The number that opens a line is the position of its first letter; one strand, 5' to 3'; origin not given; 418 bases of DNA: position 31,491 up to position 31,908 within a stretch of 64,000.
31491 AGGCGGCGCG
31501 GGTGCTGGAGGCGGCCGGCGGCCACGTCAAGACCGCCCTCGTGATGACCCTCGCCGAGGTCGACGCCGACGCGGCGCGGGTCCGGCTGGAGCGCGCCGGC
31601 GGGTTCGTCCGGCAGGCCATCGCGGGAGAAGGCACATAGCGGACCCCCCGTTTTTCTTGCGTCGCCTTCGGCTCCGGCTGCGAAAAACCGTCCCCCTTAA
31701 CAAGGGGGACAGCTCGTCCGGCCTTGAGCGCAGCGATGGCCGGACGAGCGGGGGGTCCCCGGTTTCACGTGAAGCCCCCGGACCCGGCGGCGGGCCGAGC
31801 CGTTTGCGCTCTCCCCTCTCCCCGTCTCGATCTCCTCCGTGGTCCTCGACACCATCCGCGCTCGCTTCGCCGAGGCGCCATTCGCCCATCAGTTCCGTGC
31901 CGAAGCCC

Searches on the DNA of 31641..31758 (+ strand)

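Call 53: build_rna_model(alignment_id=A3)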
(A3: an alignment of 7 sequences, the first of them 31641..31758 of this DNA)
Model R1 built from alignment A3 (7 sequences, 157 columns); structure: RNAalifold consensus.
model positions 118; base pairs 40; branch points 2; effective number of sequences 1.14; information 0.59 bits per position. Calibrated on 0.2 Mb of random sequence (short: E-values are rough).
structure used (alignment columns):
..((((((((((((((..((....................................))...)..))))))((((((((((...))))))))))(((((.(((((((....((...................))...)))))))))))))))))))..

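Call 54: search_with_rna_model(model_id=R1, source=window, filters=off, max_evalue=10)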
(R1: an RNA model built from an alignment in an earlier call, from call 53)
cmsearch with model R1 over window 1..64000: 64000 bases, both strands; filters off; matches with E-value up to 10: 79.
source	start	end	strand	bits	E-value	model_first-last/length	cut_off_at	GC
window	31641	31758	+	127.7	3.6e-24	1-118/118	no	0.68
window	3757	3894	-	102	6e-19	1-118/118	no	0.68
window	31641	31758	-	82.7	5.1e-15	1-118/118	no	0.68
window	3757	3894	+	80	1.8e-14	1-118/118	no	0.68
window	2902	3092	+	59.4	2.7e-10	1-118/118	no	0.71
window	1082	1287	-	42.1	9.1e-07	1-118/118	no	0.7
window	2902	3092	-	38.4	5.1e-06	1-118/118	no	0.71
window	1082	1287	+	26.8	0.0012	1-118/118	no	0.7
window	41809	41913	-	24.7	0.0032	1-118/118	no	0.7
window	41809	41913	+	17.2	0.11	1-118/118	no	0.7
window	6256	6365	-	16.1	0.18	1-118/118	no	0.68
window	7239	7338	-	15.1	0.29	1-118/118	no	0.71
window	7239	7338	+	14.2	0.44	1-118/118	no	0.71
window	40490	40633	-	14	0.48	1-118/118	no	0.67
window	37062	37177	-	13.8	0.53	1-118/118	no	0.71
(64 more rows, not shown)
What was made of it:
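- Checked: Everything else in the 64 kb scores at most 17 bits (call 54).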

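Call 57: search_with_rna_model(model_id=R1, sources=[L001, L002, L003, L004, L005, L006, L007, L008, L009, L010, L011, L012, L013, L014, L015, L016, L017, L018, L019, L020, L021, L022, L023, L024, L025, L026, L027, L028, L029, L030, L031, L032, L033, L034, L035, L036, L037, L038, L039, L040, L041, L042, L043, L044, L045, L046, L047, L048, L049, L050, L051, L052, L053, L054, L055, L056, L057, L058, L059, L060, L061, L062, L063, L064, L065, L066, L067, L068, L069, L070, L071, L072, L073, L074, L075, L076, L077, L078, L079, L080, L081, L082, L083, L084, L085, L086, L087, L088, L089, L090, L091, L092, L093, L094, L095, L096, L097, L098, L099, L100], max_evalue=0.01)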
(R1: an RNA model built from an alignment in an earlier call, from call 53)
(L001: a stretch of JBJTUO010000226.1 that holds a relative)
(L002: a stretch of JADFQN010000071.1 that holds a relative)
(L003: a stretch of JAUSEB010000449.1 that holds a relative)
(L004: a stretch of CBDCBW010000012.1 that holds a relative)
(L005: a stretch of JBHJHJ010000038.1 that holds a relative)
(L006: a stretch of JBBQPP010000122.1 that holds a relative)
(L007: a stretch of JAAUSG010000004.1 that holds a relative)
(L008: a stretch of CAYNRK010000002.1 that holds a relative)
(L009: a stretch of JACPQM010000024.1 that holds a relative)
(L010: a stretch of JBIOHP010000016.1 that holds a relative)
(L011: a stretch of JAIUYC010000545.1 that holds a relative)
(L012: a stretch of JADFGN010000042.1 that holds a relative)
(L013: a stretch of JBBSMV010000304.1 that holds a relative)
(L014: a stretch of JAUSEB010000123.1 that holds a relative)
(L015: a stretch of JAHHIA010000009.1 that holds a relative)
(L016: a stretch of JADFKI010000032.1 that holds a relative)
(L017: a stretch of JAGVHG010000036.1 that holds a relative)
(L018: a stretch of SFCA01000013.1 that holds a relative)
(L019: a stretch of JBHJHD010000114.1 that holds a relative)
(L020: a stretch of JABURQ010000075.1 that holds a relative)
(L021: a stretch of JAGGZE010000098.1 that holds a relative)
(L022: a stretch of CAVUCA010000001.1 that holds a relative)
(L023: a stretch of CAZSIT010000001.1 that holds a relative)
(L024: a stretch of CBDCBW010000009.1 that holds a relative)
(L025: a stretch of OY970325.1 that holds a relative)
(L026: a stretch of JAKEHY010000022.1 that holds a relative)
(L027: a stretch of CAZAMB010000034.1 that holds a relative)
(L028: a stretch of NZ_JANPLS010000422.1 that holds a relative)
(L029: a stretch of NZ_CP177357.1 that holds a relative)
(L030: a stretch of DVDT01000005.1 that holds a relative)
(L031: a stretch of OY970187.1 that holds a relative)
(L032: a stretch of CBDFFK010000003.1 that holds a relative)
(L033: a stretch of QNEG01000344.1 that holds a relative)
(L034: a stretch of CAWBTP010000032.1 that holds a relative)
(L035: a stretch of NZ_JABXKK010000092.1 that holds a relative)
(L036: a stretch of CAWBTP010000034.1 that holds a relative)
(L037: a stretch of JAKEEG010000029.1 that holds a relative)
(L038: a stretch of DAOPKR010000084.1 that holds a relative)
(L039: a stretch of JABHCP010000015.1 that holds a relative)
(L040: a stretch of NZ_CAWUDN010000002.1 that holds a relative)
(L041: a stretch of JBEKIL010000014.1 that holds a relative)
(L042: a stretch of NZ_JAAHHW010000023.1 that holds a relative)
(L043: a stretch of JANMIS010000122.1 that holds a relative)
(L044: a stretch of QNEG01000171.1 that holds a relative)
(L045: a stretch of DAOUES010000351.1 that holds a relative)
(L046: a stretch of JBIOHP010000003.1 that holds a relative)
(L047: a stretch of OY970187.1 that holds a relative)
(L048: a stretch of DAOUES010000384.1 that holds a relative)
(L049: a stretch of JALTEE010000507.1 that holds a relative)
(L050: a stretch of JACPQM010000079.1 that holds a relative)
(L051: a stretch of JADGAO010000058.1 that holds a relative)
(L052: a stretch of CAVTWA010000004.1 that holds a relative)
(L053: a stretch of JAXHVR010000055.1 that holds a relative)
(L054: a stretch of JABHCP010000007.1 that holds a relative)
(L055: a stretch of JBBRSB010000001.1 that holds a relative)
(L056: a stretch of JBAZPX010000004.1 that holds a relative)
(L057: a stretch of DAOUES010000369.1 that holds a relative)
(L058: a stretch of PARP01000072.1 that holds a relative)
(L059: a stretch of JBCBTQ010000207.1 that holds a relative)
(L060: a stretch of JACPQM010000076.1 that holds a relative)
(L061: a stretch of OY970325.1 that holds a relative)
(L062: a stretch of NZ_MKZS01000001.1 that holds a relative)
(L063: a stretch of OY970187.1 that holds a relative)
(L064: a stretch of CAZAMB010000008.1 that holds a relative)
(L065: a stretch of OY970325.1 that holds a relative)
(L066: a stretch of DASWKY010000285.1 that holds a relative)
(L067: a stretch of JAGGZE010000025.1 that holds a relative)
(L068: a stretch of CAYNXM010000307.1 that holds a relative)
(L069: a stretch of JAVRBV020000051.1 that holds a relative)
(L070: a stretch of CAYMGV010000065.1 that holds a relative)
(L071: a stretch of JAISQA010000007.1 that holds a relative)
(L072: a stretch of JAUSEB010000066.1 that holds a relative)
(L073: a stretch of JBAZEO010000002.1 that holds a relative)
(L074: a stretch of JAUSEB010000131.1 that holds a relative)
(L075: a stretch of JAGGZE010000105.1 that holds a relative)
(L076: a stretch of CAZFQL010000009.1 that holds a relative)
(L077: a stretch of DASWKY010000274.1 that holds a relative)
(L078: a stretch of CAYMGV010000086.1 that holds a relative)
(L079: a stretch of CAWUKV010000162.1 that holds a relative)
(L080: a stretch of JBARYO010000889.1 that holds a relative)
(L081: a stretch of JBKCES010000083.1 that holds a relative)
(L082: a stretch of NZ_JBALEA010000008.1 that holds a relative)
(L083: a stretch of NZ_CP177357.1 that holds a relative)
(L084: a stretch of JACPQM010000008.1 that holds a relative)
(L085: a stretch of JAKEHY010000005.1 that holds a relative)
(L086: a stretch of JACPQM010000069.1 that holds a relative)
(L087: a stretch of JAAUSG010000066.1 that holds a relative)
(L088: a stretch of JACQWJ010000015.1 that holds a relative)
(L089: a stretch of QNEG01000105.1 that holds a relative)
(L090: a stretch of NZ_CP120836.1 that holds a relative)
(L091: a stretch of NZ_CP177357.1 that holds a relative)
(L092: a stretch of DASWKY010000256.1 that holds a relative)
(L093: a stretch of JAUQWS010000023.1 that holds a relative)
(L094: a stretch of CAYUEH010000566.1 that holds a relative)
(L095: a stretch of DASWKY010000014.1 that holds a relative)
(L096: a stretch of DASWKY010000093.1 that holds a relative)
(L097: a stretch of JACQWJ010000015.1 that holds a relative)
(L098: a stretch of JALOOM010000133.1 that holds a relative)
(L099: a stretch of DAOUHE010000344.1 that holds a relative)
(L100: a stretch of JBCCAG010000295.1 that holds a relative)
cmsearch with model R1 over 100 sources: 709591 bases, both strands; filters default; matches with E-value up to 0.01: 76.
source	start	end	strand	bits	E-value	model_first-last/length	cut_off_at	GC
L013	206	323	+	132.3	4.5e-24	1-118/118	no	0.66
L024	2951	3091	+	106.5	8.1e-19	1-118/118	no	0.64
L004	4338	4489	+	100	1.7e-17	1-118/118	no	0.7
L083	142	272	+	97.9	4.6e-17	1-118/118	no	0.73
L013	206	323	-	86.3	1e-14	1-118/118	no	0.66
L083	142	272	-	75.4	1.7e-12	1-118/118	no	0.73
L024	2951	3091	-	61.4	1.2e-09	1-118/118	no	0.64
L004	4338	4489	-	60.4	1.9e-09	1-118/118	no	0.7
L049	3442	3535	-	57.6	7.1e-09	1-118/118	no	0.53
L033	872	950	+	55.6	1.9e-08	1-118/118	no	0.62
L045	7877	7976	+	53.7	4.5e-08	1-118/118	no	0.53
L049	3442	3535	+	53.4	5.2e-08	1-118/118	no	0.53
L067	3116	3193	-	49.1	3.9e-07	1-118/118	no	0.55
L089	80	170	+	47.9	6.7e-07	1-118/118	no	0.58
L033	872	950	-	47.8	7.2e-07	1-118/118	no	0.62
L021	64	143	-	47.6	7.9e-07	1-118/118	no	0.56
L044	2789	2873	-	46.9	1.1e-06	1-118/118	no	0.56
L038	7730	7852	-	46.7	1.2e-06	1-118/118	no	0.54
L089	80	170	-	46.5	1.3e-06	1-118/118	no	0.58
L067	3116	3193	+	45.5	2e-06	1-118/118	no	0.55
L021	64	143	+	45.3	2.3e-06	1-118/118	no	0.56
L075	1491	1580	-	44.9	2.8e-06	1-118/118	no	0.51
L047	3382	3556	+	44.8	2.9e-06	1-118/118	no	0.61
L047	3382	3556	-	44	4.2e-06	1-118/118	no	0.61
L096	1930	2010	-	42.4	8.8e-06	1-118/118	no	0.67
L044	2789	2873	+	41.9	1.1e-05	1-118/118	no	0.56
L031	644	831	-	39.9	2.9e-05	1-118/118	no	0.66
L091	3899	4071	-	39.6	3.3e-05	1-118/118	no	0.72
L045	7877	7976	-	39.4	3.6e-05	1-118/118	no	0.53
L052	4109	4192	+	39.2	3.9e-05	1-118/118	no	0.7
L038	7730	7852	+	38.9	4.6e-05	1-118/118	no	0.54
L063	7279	7365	-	38.3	6.1e-05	1-118/118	no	0.63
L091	3919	4071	+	37.7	7.9e-05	1-118/118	no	0.71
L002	3167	3299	-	37.5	8.8e-05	1-118/118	no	0.59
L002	3167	3299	+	37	0.00011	1-118/118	no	0.59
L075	1491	1580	+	36.8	0.00012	1-118/118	no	0.51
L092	6549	6627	+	35.9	0.00019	1-118/118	no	0.63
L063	7368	7459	+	35.6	0.00022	1-118/118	no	0.63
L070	6039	6239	-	34.8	0.00031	1-118/118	no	0.58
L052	4109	4192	-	33.8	0.00049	1-118/118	no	0.7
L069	5781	5859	-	33.8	0.00049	1-118/118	no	0.53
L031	730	831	+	33.8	0.0005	1-118/118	no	0.66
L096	1930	2010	+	33.7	0.00053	1-118/118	no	0.67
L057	6472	6593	-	33.5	0.00056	1-118/118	no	0.58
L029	7873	8000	-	33.5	0.00057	28-118/118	5'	0.69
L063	7279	7365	+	33.3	0.00064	1-118/118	no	0.63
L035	829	906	-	32.4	0.00097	1-118/118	no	0.54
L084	5702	5746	+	31.2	0.0017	1-118/118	no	0.64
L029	7922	7999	+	30.9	0.002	1-118/118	no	0.68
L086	2574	2618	+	30.7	0.0021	1-118/118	no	0.58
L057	6470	6574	+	30.6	0.0022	1-118/118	no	0.56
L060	1551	1595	+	30.3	0.0026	1-118/118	no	0.67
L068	1416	1466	+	30.3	0.0026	1-118/118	no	0.63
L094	2636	2706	-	30.3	0.0026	1-118/118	no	0.59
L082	6346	6420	-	30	0.0029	1-118/118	no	0.49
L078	1723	1811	-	30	0.0029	1-118/118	no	0.55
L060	1551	1595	-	29.9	0.0031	1-118/118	no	0.67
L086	2574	2618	-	29.8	0.0033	1-118/118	no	0.58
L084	5702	5746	-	29.7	0.0034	1-118/118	no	0.64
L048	6276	6369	+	29.6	0.0036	1-118/118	no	0.53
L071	1656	1735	-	29.6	0.0036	1-118/118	no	0.62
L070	6039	6239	+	29.4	0.0039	1-118/118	no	0.58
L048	6441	6537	+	29.4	0.0039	1-118/118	no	0.53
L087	4000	4077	+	29.4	0.004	1-118/118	no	0.54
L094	2636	2706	+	29.4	0.004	1-118/118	no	0.59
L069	5781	5859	+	28.9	0.005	1-118/118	no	0.53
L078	1723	1811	+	28.6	0.0058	1-118/118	no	0.55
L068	1416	1466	-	28.5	0.0059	1-118/118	no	0.63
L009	982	1026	-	28.4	0.0064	1-118/118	no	0.69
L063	7368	7459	-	28.2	0.0069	1-118/118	no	0.63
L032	7721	7804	-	28.1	0.0072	1-118/118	no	0.58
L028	505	643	+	28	0.0076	1-118/118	no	0.56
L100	1326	1376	+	27.8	0.0084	1-118/118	no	0.67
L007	3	80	-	27.6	0.009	1-118/118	no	0.54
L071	1656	1735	+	27.6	0.009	1-118/118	no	0.62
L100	1326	1376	-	27.5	0.0098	1-118/118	no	0.67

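Call 58: search_with_rna_model(model_id=R1, sources=[L101, L102, L103, L104, L105, L106, L107, L108, L109, L110, L111, L112, L113, L114, L115, L116, L117, L118, L119, L120, L121, L122, L123, L124, L125, L126, L127, L128], max_evalue=0.01)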
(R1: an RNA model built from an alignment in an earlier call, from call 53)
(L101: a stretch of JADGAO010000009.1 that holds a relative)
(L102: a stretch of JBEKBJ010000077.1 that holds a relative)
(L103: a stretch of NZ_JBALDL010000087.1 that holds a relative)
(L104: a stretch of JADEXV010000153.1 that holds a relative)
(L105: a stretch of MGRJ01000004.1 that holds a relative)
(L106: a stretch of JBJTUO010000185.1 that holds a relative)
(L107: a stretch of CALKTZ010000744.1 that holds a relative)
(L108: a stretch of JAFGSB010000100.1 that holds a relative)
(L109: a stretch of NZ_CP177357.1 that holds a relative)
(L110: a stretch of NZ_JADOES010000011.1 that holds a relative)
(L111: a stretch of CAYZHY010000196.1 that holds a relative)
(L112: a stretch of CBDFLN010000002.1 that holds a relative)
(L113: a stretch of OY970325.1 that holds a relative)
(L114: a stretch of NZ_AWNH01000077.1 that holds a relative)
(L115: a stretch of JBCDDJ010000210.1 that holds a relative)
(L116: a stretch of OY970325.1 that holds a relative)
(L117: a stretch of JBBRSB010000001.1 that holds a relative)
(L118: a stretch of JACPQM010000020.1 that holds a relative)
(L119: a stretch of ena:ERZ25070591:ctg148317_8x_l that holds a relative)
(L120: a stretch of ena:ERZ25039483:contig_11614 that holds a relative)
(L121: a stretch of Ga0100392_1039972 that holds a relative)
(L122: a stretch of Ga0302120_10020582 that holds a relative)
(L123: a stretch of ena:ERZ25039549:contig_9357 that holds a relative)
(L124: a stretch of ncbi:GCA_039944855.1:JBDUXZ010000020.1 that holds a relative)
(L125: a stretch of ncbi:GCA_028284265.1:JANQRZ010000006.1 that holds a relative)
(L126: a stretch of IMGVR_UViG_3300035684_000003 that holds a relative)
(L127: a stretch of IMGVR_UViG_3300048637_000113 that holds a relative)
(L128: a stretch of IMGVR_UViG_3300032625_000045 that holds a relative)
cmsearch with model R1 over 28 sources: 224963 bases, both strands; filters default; matches with E-value up to 0.01: 13.
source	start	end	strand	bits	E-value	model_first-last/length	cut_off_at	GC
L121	199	316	+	111.2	2.8e-20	1-118/118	no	0.7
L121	199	316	-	88.6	1.1e-15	1-118/118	no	0.7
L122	1874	1997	+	65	7.1e-11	1-118/118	no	0.65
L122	1874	1997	-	58.2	1.7e-09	1-118/118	no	0.65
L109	7623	7684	-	36.2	5.3e-05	1-118/118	no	0.79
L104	1886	1962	+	32.1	0.00035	1-118/118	no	0.52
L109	5766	5837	+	30.6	0.00072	1-118/118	no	0.74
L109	5765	5822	-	30.2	0.00086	1-118/118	no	0.76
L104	1886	1962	-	30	0.00094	1-118/118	no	0.52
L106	3314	3364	+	26.4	0.005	1-118/118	no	0.65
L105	1759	1839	+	26.1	0.0058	1-118/118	no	0.52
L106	3314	3364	-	26.1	0.0058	1-118/118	no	0.65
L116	3367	3454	+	25.1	0.0093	1-118/118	no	0.67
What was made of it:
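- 83 kb of those relatives contain no copy (call 58), yet one of the same genomes has copies elsewhere (L004, L024).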
